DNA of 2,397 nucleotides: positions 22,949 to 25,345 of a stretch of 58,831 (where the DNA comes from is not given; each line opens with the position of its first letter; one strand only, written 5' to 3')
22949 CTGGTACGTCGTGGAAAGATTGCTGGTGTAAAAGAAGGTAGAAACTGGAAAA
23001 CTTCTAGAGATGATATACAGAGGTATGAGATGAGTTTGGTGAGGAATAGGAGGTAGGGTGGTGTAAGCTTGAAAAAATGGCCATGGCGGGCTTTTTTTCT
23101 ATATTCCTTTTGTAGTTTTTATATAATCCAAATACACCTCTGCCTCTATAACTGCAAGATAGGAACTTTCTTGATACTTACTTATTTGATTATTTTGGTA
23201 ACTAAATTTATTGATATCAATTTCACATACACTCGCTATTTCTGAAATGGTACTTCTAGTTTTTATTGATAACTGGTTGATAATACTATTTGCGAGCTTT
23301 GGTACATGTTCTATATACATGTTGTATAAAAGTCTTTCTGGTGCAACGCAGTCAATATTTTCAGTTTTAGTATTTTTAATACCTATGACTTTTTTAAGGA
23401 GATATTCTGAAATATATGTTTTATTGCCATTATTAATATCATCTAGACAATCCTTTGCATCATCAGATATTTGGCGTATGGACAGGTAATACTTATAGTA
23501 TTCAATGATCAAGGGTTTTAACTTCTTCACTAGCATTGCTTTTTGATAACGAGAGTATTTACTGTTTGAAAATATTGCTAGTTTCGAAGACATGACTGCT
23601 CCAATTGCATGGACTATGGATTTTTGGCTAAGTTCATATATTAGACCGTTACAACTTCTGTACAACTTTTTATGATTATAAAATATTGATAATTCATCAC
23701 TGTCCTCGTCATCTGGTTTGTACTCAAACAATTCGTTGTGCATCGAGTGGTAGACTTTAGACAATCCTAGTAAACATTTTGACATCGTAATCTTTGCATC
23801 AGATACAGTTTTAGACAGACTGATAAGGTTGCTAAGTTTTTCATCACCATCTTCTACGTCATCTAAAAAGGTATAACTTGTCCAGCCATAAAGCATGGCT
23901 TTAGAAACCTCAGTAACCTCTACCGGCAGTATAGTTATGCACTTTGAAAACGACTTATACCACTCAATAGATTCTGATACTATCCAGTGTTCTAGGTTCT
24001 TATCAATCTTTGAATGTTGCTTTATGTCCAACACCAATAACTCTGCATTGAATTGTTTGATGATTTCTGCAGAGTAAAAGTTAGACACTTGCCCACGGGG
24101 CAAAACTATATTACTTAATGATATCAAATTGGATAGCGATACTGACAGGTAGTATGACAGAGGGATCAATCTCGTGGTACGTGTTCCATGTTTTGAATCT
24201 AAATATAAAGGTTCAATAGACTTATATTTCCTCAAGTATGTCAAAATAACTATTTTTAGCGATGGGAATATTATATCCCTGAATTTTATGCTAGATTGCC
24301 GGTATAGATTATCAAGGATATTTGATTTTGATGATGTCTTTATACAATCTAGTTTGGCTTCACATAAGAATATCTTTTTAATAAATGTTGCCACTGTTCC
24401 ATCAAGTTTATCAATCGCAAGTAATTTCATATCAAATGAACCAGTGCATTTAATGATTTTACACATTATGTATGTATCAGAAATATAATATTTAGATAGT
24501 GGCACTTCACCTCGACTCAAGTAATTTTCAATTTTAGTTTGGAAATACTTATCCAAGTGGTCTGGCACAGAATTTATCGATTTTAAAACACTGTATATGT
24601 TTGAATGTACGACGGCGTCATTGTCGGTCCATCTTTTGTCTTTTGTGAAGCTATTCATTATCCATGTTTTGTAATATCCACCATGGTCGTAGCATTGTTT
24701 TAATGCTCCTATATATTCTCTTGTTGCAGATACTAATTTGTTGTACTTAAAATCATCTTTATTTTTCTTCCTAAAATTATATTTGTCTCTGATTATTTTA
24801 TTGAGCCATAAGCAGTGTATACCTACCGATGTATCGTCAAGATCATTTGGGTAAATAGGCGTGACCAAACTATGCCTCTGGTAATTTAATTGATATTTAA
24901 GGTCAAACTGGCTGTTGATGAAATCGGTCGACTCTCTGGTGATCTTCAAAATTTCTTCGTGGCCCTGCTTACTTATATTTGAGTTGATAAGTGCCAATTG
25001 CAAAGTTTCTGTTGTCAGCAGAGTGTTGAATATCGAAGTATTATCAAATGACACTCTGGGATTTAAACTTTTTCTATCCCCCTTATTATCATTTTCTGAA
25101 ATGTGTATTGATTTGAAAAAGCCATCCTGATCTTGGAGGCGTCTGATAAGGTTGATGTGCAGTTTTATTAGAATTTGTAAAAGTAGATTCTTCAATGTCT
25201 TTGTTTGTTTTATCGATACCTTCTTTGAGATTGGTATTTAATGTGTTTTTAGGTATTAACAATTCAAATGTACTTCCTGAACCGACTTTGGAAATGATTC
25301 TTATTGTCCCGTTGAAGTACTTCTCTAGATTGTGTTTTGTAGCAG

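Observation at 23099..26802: AT-rich island: orphan multi-TM histidine kinase overlapping a fused class-II/class-I isoprenoid enzyme, preceded by a Trp-containing micro-ORF (ComQXP-like prenyl-peptide signalling candidate)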

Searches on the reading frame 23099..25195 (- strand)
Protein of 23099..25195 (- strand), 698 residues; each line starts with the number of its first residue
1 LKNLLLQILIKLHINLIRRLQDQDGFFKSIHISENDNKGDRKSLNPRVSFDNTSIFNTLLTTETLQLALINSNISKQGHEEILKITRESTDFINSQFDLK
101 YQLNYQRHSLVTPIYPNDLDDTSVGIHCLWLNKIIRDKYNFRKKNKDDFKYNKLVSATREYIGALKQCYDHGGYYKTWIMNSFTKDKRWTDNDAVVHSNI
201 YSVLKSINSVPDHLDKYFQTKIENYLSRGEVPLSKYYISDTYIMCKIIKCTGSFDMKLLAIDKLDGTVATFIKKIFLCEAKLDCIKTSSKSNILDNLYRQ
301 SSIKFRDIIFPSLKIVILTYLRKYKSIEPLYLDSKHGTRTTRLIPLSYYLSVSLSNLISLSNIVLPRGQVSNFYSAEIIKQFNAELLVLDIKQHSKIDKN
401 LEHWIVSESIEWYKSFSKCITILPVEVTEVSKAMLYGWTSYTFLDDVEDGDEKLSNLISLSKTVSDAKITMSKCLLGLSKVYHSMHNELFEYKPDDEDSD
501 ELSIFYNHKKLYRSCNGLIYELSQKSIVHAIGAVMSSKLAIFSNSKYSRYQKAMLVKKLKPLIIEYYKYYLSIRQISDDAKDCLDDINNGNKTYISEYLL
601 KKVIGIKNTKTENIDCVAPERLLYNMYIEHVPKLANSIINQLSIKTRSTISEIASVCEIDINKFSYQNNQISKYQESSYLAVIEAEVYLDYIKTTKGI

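Call 3: search_protein_families(library=pfam, proteins=[window:23099-25195:-], max_evalue=0.1)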
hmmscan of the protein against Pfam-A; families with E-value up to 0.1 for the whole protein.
window:23099-25195:- (698 aa): 0 families

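Call 7: find_homologous_proteins(query=window:23099-25195:-, max_evalue=0.001)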
Query window:23099-25195:- (698 aa): 2 proteins with E <= 0.001 among 8000 candidates.
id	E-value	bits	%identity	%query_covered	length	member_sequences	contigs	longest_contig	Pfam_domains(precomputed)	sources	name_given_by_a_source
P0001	0.0e+0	1437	100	93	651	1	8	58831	-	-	-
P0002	0.0e+0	1120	81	91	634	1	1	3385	-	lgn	-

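Call 8: search_solved_structures(query=window:23099-25195:-, max_evalue=10)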
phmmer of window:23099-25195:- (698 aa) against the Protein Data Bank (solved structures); distinct sequences matched with E-value up to 10: 1.
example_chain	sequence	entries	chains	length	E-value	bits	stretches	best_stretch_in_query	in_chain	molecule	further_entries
3rp9_A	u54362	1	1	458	0.48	12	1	232-312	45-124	Mitogen-activated protein kinase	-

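Call 10: find_encoding_contigs(protein=P0002, flank=10000)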
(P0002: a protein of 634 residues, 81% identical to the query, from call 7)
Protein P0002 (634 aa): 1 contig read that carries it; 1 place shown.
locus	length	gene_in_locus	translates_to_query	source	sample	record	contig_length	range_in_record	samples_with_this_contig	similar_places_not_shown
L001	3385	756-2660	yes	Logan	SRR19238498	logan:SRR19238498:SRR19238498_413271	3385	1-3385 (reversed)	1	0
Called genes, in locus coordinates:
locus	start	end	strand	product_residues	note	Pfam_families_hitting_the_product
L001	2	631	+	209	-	?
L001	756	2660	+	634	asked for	-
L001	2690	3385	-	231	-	?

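Call 15: search_protein_families(library=ncbifam, proteins=[window:23099-25195:-], max_evalue=1)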
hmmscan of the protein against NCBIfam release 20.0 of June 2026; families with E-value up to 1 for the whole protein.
window:23099-25195:- (698 aa): 0 families

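Call 23: predict_structure(alignment_id=A1)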
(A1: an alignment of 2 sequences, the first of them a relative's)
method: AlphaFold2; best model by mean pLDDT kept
length: 651 residues; sequences in the alignment: 2
mean_pLDDT: 33.1   pTM: 0.23
mean pLDDT of the five models: 33.1, 31.6, 29.5, 28.4, 28.2
residues with pLDDT >= 90: 0; 70-90: 0; 50-70: 8; < 50: 643
segments of 3 or more residues with pLDDT < 50: 1-167, 179-651
pLDDT, mean of each block of 10 residues (from residue 1): 29 32 34 35 36 27 25 35 42 37 34 42 39 37 42 44 45 50 32 34 41 41 38 31 27 27 28 28 27 27 32 29 29 30 25 29 31 29 31 25 26 28 30 27 28 29 28 29 28 32 43 42 41 42 40 35 33 38 40 40 40 28 22 26 26 25
secondary structure, 60 per line:
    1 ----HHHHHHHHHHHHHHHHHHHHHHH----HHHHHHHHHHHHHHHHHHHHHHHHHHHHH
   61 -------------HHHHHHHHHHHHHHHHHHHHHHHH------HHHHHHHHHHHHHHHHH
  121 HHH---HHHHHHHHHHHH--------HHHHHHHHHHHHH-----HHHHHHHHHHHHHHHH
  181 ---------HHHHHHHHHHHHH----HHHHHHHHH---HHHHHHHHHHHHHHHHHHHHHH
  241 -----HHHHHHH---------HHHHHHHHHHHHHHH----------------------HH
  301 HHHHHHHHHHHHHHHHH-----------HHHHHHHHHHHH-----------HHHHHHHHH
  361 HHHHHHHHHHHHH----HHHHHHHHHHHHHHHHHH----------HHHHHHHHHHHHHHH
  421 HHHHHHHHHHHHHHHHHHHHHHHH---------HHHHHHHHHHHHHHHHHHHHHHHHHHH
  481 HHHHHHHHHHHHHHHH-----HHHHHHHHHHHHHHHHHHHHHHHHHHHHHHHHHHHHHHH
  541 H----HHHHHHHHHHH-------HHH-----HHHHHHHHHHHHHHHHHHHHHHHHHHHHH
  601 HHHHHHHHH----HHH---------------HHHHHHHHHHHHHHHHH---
elements in order: H5-27 H32-60 H74-97 H104-123 H127-138 H147-159 H165-180 H190-202 H207-215 H219-240 H246-252 H262-276 H299-317 H329-340 H352-373 H378-395 H406-444 H454-496 H502-541 H546-556 H572-609 H632-648

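Call 24: search_protein_representatives(alignment_id=A1)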
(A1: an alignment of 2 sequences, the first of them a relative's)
Query: 2 sequences, 651 profile positions. Proteins with E-value up to 0.001 (for the whole library): 130; up to 1e-10: 4; up to 1e-30: 2. The best 130 are listed.
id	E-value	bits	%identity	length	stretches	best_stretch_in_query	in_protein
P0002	0.0e+00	1414.0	-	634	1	18-651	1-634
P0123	5.1e-58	213.3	-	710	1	2-646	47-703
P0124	1.1e-11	60.2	-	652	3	125-210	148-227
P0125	2.8e-11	58.8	-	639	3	121-190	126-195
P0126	1.6e-10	56.3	-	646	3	32-211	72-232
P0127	1.8e-10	56.2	-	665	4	123-202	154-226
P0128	6.5e-10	54.3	-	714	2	516-582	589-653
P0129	2.0e-09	52.7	-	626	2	379-554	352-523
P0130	2.1e-09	52.7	-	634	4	516-595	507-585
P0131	2.6e-09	52.4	-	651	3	9-176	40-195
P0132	3.0e-09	52.1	-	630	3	11-207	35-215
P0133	3.2e-09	52.0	-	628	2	28-194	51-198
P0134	4.7e-09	51.5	-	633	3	109-200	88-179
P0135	6.0e-09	51.1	-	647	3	32-200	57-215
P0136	1.0e-08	50.4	-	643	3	124-194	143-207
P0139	6.4e-08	47.8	-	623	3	19-232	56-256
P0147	1.5e-06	43.3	-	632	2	313-571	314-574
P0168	1.3e-05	40.1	-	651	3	18-198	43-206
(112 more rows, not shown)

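Call 28: search_protein_families(library=pfam, alignment_id=A2, max_evalue=0.01)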
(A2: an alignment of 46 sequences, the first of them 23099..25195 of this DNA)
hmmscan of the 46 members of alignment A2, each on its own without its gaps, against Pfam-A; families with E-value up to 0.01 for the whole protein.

A. member 1, window:23099-25195:- (698 aa): 0 families

B. families by the number of members that match (of 46 scanned): 7 families
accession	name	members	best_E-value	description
PF13243.12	SQHop_cyclase_C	13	2.8e-05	Squalene-hopene cyclase C-terminal domain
PF07678.20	TED_complement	8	4.1e-05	A-macroglobulin TED domain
PF13249.12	SQHop_cyclase_N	1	0.00017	Squalene-hopene cyclase N-terminal domain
PF03936.21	Terpene_synth_C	1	0.002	Terpene synthase family, metal binding domain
PF22860.2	DUF7017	1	0.0041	Domain of unknown function (DUF7017)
PF15638.11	Tox-MPTase2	1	0.0079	Metallopeptidase toxin 2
PF18757.6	Nmad5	1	0.0099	Nucleotide modification associated domain 5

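Call 29: search_solved_structures(query=A2, max_evalue=10, show_alignments=3)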
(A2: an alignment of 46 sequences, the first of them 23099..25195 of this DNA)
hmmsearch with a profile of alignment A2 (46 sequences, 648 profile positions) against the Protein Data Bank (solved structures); distinct sequences matched with E-value up to 10: 8.
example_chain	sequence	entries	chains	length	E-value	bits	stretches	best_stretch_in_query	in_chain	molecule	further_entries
9mhs_B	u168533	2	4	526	2.2e-15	59.5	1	36-311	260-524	Drimenol Synthase | Haloacid dehalogenase superfamily, subfamily IA, variant 3 with third motif having DD or E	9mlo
9m7d_A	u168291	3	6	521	1.1e-13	53.9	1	36-311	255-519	Haloacid dehalogenase superfamily, subfamily IA, variant 3 with third motif having DD or E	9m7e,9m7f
5jfq_A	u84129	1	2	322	0.078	14.8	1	538-620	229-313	Geranylgeranyl Pyrophosphate Synthetase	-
8pak_A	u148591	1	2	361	0.099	14.4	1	8-175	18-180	Squalene--hopene cyclase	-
1gsz_A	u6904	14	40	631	0.13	14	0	7-28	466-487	SQUALENE--HOPENE CYCLASE | SQUALENE-HOPENE CYCLASE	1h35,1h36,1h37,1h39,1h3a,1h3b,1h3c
7wkk_N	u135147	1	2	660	0.15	13.8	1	177-395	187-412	Nucleoporin NDC1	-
2sqc_A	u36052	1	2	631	0.22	13.2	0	7-28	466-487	SQUALENE-HOPENE CYCLASE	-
3sqc_A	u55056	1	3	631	0.27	13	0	7-28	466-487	SQUALENE--HOPENE CYCLASE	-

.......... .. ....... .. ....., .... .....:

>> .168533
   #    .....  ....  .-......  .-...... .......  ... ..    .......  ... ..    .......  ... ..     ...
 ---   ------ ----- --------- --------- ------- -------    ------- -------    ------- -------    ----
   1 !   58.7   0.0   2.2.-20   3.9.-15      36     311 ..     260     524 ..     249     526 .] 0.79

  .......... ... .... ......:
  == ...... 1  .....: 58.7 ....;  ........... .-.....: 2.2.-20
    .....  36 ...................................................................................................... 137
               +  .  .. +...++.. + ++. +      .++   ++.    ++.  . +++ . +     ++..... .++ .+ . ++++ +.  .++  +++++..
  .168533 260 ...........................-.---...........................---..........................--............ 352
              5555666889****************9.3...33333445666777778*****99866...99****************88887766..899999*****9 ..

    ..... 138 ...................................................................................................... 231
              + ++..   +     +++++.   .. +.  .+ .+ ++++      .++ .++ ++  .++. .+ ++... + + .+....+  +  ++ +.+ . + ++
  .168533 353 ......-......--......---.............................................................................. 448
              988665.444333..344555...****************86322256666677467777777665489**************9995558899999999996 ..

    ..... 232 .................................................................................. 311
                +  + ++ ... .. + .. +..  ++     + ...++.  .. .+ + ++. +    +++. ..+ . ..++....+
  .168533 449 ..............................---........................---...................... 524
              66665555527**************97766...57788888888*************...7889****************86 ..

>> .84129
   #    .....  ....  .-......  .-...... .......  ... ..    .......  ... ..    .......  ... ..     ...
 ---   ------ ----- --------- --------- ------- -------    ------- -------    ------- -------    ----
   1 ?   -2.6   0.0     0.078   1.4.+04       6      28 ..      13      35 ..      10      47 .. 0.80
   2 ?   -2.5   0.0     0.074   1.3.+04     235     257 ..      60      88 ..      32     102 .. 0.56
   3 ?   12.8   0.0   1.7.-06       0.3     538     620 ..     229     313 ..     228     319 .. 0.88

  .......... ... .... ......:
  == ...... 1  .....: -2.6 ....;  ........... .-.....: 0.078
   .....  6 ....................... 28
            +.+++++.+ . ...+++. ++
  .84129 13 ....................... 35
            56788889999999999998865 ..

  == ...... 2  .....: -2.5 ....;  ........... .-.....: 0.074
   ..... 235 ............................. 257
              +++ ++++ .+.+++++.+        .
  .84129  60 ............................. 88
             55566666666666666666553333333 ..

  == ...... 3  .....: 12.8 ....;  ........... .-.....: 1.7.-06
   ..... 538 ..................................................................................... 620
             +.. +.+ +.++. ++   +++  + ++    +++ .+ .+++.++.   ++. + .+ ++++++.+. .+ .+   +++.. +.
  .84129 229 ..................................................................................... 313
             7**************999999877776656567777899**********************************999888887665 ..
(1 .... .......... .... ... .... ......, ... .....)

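Call 30: find_homologous_proteins(query=A2, max_evalue=0.00001)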
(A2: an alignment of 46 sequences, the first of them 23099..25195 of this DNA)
Query A2 (46 sequences) (698 aa, profile of the alignment): 3 proteins with E <= 0.00001 among 8000 candidates.
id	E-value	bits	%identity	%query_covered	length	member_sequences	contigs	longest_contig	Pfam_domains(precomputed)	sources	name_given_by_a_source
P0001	1.9e-109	385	100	93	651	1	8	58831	-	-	-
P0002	1.0e-105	373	81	91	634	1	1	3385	-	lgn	-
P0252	1.0e-47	181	85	47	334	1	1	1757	-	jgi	jgi:hypothetical protein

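Call 32: find_related_loci(query=A2, collection=genome_contigs, flank=6000)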
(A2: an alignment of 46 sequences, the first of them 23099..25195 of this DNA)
Query A2 (698 aa) in genome_contigs; peptide patterns used: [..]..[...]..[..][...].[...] (x = any residue, [..] = any of these).
357 stretches matched a pattern; 137 encode a relative of the query (tblastn E <= 1e-3); the best 80 are kept; 80 distinct loci.
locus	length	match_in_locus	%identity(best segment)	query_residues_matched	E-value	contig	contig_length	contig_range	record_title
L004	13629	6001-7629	23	14-602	3e-15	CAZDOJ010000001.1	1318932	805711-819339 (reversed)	MAG TPA_asm: uncultured Gammaproteobacteria bacterium isolate SRP292972_co3_93 genome assembly, contig: NODE_1_length_13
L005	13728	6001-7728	20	4-614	4e-15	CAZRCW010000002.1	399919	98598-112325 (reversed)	MAG TPA_asm: uncultured Gammaproteobacteria bacterium isolate SRP170004_co1_450 genome assembly, contig: NODE_17_length_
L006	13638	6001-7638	23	79-681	9e-15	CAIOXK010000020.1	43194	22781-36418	Candidatus Nomurabacteria bacterium isolate Ki1-1-6m_bin-0473 genome assembly, contig: bin-0473:20/43, whole genome shot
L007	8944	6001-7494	24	82-604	4e-14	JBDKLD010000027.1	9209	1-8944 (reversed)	MAG: Candidatus Parcubacteria bacterium isolate hopbrook_2019_sw_WHONDRS-S19S_0012_B_bin.21 scaffold_11041, whole genome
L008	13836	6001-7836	24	48-674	3e-12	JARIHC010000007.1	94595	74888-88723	MAG: Candidatus Saccharibacteria bacterium isolate CullarsAll.DT.06 k141_614342, whole genome shotgun sequence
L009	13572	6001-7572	20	115-694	7e-12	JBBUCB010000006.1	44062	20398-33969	MAG: Patescibacteria group bacterium isolate H41-bin178_1 H41_bin178_1_000000000006, whole genome shotgun sequence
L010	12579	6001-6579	24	395-602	7e-12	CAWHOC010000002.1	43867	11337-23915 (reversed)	MAG: uncultured bacterium isolate MFD04780.bin.2.65 genome assembly, contig: contig_108900, whole genome shotgun sequenc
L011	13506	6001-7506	23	85-627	1e-11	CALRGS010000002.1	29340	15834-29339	MAG: Candidatus Nomurabacteria bacterium isolate Baikal-1350m-133 genome assembly, contig: Baikal-1350m-c5405, whole gen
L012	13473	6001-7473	24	85-603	2e-17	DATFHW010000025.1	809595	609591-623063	MAG TPA_asm: Candidatus Saccharimonadales bacterium isolate SMAG_U8699 k141_2568195, whole genome shotgun sequence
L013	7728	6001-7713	22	2-608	1e-10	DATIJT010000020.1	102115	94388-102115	MAG TPA_asm: Candidatus Saccharimonadales bacterium isolate SMAG_U15698 k141_525498, whole genome shotgun sequence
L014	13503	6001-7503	24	115-657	2e-10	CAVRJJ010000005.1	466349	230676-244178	MAG: uncultured bacterium isolate MFD01275.bin.1.95 genome assembly, contig: contig_31289, whole genome shotgun sequence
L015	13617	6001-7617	21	17-602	3e-10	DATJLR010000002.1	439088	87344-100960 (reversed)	MAG TPA_asm: Candidatus Paceibacterota bacterium isolate SMAG_U14814 k141_1012015, whole genome shotgun sequence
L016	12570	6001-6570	25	395-590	6e-10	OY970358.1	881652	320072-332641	MAG: uncultured bacterium isolate MFD00082.bin.c.7 genome assembly, chromosome: 1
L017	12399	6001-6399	31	83-228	8e-10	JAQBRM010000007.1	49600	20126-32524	MAG: Candidatus Nomurabacteria bacterium isolate RYN_399 scaffold_744965, whole genome shotgun sequence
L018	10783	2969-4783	22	14-661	9e-10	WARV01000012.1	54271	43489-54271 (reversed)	MAG: Patescibacteria group bacterium isolate AMAZON01 genome_12, whole genome shotgun sequence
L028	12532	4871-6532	25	84-650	4e-9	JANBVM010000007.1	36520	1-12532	MAG: Patescibacteria group bacterium isolate AMOR_Bin_1762 NODE_7_length_36520_cov_36.600691, whole genome shotgun seque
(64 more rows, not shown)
